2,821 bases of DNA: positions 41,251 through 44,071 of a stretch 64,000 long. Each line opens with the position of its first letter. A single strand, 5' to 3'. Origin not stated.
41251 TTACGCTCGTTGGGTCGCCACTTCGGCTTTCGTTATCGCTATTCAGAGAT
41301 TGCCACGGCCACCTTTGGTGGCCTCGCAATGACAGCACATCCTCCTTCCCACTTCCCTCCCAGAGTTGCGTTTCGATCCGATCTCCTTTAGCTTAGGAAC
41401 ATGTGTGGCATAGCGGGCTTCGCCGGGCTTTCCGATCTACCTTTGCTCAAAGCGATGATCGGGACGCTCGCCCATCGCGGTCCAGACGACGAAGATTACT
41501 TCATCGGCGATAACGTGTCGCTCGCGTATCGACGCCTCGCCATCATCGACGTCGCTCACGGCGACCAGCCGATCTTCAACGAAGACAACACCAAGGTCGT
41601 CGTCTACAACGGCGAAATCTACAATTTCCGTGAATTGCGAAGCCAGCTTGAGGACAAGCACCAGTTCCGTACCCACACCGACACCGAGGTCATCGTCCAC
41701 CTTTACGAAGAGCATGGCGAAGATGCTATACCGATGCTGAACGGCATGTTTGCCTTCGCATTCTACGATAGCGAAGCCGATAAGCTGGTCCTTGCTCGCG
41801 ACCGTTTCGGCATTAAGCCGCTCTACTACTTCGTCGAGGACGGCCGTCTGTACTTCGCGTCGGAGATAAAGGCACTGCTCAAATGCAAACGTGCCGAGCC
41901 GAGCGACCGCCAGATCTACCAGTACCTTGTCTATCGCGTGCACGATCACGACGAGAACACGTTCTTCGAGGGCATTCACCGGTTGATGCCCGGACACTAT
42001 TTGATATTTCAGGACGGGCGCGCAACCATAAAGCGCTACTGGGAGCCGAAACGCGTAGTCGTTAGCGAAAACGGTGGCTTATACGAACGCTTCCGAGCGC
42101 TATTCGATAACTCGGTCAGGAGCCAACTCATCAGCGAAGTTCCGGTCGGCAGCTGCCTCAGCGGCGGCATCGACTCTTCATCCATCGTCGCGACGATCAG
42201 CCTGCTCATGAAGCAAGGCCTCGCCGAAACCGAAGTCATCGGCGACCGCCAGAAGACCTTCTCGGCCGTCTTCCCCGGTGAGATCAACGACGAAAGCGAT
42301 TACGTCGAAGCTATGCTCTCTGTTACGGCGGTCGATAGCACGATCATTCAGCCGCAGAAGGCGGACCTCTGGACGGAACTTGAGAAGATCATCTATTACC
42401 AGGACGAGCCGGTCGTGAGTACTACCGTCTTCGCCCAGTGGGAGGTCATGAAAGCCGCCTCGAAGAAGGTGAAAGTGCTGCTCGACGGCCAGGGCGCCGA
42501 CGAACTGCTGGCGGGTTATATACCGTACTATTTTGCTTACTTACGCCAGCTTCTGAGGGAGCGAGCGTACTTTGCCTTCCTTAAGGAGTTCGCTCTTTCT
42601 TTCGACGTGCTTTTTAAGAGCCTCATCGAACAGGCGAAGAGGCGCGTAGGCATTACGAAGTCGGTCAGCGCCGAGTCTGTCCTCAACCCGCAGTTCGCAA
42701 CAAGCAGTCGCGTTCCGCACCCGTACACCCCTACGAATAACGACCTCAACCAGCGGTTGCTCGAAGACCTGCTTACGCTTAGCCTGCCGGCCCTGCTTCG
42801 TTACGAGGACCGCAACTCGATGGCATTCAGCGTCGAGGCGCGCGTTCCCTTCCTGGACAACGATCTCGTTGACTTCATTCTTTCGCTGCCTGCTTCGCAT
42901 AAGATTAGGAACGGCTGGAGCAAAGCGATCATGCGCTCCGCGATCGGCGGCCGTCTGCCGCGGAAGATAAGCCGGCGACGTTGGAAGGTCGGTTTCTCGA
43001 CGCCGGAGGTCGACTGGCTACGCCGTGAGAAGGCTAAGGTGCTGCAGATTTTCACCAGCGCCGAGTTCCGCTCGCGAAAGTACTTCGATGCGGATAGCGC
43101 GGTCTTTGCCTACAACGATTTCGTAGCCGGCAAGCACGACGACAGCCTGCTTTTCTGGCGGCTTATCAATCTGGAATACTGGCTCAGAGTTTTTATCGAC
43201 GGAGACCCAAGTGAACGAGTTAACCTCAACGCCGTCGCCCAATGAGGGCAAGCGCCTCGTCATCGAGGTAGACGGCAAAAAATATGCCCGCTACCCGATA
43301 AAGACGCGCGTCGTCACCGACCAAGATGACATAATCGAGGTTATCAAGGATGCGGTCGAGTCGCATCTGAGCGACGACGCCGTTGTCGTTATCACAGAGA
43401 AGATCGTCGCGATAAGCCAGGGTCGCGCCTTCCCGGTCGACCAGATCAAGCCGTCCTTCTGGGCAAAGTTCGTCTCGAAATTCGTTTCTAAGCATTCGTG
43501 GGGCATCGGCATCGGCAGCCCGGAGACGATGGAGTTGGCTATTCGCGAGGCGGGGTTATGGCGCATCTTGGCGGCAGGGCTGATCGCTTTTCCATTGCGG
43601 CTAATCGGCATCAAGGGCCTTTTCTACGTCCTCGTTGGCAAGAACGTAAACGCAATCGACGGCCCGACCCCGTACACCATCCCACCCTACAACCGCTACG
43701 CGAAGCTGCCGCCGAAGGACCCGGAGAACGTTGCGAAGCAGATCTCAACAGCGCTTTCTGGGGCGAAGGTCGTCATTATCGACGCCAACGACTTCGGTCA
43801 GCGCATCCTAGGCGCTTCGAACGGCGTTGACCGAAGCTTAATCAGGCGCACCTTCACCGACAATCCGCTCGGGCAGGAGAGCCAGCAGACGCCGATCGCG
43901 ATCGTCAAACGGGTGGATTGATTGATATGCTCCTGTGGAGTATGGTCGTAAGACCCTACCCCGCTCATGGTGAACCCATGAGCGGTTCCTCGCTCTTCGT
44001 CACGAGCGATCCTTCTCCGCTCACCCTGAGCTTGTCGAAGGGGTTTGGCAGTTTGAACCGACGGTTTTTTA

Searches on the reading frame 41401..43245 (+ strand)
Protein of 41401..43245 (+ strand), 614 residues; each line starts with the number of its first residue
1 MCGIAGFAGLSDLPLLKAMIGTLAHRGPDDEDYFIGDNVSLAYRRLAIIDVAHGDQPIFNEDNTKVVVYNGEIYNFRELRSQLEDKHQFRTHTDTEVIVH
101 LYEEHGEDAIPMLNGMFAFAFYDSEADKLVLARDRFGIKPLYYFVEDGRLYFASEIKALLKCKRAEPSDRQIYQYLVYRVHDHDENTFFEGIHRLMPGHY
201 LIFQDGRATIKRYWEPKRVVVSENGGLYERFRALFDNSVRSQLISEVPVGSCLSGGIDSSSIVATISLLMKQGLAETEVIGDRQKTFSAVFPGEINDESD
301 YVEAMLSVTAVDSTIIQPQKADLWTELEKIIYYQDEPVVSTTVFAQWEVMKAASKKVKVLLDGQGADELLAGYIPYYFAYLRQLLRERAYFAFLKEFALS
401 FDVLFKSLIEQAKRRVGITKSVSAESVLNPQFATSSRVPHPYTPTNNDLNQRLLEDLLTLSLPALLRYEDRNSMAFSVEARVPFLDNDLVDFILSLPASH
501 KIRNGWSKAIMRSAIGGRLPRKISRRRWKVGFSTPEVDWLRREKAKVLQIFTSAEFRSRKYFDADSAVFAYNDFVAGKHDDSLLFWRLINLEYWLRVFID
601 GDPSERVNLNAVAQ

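Call 21: search_protein_families(library=pfam, max_evalue=0.001, proteins=[window:41401-43245:+])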
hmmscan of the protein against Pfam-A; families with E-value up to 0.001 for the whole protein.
window:41401-43245:+ (614 aa): 3 families
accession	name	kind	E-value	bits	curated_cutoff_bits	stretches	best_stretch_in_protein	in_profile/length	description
PF00733.27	Asn_synthase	-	6.5e-72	243.5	21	1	231-596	2-354/354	Asparagine synthase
PF13537.11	GATase_7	-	2.1e-48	163.8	25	1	44-160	2-122/123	Glutamine amidotransferase domain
PF13522.11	GATase_6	-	2.4e-41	141.2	27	1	28-155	1-130/130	Glutamine amidotransferase domain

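Call 27: find_encoding_contigs(protein=window:41401-43245:+, flank=1000, max_places=3)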
Protein window:41401-43245:+ (614 aa): no gene with exactly this product is on record in the collection.

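Call 70: find_encoding_contigs(protein=P0100, flank=5000, max_places=3)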
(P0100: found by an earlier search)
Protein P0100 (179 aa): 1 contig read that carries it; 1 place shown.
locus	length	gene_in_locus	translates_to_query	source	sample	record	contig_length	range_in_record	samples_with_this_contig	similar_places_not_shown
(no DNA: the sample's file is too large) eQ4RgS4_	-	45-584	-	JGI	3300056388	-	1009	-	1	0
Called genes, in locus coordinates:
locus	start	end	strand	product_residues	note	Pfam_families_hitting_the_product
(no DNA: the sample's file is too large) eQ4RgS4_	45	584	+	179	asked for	PF13452:FAS1_DH_region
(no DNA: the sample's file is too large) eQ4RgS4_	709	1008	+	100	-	?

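Call 71: find_encoding_contigs(protein=P0101, flank=5000, max_places=3)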
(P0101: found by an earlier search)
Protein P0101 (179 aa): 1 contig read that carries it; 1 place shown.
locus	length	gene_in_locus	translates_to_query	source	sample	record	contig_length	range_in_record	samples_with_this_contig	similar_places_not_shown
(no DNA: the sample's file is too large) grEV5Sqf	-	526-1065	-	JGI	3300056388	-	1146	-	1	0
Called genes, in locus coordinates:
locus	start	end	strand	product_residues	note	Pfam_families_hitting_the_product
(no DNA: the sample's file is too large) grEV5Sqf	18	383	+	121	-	PF02423:OCD_Mu_crystall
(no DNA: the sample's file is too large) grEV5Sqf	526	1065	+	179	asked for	PF13452:FAS1_DH_region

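Call 72: find_encoding_contigs(protein=P0098, flank=5000, max_places=3)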
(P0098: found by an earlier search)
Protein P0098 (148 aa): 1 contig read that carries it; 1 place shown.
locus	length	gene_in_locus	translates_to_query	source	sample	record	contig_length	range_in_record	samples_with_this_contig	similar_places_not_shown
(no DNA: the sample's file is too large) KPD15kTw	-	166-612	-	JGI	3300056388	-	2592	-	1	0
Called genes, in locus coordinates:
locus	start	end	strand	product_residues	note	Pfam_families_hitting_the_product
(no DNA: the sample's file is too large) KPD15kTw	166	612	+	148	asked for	PF01575:MaoC_dehydratas (weak)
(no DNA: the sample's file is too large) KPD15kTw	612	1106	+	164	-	PF04307:YdjM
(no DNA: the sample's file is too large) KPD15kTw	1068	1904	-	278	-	PF01734:Patatin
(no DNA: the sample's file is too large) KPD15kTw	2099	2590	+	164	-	?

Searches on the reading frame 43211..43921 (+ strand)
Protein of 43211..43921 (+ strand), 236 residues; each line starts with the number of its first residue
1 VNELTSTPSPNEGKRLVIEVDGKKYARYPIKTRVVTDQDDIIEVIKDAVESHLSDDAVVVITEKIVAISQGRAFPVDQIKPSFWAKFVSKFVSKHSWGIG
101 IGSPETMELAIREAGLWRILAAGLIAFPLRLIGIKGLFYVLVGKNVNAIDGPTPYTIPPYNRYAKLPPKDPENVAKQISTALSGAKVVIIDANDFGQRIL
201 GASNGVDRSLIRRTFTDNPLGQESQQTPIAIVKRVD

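Call 21: search_protein_families(library=pfam, max_evalue=0.001, proteins=[window:43211-43921:+])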
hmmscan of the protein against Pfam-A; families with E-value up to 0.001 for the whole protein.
window:43211-43921:+ (236 aa): 1 family
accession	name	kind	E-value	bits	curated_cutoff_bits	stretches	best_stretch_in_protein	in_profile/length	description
PF01996.21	F420_ligase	-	1.1e-13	51.7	25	1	30-191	2-148/218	F420-0:Gamma-glutamyl ligase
